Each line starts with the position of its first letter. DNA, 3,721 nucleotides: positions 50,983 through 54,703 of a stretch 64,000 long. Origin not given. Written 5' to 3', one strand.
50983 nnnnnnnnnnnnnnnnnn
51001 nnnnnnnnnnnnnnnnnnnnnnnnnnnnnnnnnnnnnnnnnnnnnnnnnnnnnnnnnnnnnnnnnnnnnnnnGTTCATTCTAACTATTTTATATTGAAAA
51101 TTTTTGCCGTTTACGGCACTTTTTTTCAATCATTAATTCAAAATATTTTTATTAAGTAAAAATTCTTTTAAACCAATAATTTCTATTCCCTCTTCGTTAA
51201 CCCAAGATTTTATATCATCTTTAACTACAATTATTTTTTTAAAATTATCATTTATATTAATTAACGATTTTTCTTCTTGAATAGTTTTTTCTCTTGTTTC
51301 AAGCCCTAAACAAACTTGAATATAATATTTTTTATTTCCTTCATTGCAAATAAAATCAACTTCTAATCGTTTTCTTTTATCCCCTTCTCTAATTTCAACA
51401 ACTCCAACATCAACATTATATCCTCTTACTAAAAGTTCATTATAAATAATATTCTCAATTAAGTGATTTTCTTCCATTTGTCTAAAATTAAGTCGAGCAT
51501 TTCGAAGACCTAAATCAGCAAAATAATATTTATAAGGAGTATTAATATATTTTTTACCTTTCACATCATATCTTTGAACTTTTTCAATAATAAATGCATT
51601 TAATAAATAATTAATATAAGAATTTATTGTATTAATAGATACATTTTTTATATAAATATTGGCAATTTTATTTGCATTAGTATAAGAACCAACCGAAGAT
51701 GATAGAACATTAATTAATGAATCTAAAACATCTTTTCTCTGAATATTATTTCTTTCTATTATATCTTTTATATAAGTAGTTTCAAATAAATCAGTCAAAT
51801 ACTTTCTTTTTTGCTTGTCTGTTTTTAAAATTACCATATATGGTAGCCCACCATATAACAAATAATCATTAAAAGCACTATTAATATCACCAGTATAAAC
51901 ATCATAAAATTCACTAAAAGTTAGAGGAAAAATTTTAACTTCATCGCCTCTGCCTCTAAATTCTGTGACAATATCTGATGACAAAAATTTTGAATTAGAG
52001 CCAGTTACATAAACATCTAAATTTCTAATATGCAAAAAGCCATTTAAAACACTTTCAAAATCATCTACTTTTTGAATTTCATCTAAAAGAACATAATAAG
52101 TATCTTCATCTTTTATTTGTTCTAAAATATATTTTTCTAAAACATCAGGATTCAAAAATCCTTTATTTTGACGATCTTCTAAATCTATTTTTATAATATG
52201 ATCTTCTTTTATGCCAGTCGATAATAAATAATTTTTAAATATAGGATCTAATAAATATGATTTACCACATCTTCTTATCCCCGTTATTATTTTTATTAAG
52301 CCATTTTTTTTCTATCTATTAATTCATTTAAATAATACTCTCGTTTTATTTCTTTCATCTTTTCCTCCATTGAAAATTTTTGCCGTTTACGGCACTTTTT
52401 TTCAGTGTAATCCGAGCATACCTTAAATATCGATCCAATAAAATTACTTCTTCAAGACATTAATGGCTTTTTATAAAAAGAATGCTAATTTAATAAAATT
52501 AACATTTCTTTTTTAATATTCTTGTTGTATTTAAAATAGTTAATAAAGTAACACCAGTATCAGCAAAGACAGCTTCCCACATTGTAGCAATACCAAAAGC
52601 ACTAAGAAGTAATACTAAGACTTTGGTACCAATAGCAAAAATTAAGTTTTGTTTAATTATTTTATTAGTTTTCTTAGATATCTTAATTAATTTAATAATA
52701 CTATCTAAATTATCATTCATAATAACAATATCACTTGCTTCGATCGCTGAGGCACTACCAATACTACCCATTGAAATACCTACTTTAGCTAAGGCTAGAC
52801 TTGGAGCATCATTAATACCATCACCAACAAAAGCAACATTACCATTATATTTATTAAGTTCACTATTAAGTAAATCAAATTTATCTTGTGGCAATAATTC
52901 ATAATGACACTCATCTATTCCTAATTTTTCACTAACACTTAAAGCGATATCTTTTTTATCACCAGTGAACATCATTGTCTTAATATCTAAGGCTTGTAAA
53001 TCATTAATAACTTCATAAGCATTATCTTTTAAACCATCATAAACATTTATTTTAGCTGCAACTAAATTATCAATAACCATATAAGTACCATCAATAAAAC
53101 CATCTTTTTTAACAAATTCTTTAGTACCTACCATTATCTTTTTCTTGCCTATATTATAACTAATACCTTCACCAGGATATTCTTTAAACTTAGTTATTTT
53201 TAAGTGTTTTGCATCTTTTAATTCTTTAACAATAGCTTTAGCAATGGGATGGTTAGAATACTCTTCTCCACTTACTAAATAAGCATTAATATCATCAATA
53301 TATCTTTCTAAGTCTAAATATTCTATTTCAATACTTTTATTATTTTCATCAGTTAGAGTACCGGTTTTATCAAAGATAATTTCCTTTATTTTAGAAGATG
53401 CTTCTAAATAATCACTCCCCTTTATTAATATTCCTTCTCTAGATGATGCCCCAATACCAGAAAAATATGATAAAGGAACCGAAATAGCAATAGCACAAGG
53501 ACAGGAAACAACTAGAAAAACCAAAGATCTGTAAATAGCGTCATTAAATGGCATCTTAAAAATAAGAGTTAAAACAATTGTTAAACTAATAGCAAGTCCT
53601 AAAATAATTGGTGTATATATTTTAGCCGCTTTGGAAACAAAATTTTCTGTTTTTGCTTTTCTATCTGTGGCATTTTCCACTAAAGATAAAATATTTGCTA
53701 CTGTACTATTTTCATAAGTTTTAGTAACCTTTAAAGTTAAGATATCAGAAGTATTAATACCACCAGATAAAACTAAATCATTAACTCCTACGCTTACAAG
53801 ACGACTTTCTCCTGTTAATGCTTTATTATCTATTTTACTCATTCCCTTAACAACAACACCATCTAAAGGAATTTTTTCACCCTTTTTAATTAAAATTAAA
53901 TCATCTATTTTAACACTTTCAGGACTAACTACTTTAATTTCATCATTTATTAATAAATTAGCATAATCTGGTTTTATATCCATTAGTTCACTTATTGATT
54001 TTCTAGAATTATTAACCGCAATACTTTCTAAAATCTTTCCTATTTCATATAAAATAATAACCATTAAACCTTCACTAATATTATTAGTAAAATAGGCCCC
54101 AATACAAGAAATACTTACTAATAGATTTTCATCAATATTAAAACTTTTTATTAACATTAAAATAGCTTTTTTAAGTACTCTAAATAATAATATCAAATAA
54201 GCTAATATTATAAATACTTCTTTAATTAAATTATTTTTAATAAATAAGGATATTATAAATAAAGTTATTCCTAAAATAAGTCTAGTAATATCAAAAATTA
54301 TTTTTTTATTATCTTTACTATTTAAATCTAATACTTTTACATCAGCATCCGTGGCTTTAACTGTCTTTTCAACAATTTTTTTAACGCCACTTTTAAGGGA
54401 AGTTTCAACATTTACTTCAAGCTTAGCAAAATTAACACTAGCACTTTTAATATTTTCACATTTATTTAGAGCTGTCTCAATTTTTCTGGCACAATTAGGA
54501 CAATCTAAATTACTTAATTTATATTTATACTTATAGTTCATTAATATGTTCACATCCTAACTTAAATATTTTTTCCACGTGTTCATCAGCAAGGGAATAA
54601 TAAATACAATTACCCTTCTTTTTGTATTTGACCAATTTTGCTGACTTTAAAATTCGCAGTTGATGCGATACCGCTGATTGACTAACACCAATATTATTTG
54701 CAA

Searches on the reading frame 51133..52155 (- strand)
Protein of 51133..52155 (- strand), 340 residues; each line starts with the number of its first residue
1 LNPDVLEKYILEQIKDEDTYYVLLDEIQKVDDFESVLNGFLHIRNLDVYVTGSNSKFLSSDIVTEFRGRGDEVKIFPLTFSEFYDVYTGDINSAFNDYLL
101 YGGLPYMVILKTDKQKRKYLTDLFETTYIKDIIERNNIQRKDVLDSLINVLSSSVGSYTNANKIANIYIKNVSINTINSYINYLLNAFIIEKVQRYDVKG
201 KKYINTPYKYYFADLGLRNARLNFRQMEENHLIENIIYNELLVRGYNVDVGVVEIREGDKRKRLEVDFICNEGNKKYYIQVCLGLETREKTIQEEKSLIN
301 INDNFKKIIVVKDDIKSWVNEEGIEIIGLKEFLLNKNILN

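Call 21: search_protein_families(library=pfam, proteins=[window:51133-52155:-], max_evalue=0.001)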
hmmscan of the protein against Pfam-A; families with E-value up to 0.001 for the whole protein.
window:51133-52155:- (340 aa): 2 families
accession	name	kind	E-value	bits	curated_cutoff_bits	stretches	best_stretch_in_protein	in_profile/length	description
PF13635.12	DUF4143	-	8.5e-20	71.5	28.1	1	130-283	2-159/160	Domain of unknown function (DUF4143)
PF13173.12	AAA_14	-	8.5e-20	71.5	27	1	4-83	49-128/129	AAA domain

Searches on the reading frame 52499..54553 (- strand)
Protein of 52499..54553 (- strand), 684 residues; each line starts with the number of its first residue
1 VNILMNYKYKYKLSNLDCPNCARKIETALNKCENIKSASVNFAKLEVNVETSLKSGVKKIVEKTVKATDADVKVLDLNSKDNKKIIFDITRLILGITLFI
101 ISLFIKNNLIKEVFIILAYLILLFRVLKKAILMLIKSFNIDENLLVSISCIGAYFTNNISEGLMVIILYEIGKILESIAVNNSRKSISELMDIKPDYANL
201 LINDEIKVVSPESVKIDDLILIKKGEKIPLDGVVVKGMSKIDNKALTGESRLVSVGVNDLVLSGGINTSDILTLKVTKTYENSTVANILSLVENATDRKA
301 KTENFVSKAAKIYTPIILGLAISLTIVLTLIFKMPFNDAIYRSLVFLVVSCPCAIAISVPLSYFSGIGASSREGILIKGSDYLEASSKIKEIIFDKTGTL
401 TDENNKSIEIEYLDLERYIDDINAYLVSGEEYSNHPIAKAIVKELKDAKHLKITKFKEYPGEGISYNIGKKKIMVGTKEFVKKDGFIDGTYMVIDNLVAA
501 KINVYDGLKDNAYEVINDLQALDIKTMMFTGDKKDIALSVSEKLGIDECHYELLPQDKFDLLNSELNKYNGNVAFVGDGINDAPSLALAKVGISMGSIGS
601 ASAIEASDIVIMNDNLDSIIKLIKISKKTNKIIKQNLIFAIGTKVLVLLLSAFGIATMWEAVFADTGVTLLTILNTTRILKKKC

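Call 8: search_protein_families(library=pfam, proteins=[window:52499-54553:-], max_evalue=0.001)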
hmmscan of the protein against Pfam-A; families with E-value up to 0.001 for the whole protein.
window:52499-54553:- (684 aa): 3 families
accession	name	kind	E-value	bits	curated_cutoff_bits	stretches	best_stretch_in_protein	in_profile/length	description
PF00122.25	E1-E2_ATPase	-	3.8e-43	147.5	28.1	1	194-372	3-180/181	E1-E2 ATPase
PF00702.32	Hydrolase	-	1.1e-22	81.8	26.4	1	391-589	3-190/191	haloacid dehalogenase-like hydrolase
PF00403.32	HMA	-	3.8e-11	43.7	24.8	1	11-66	2-58/62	Heavy-metal-associated domain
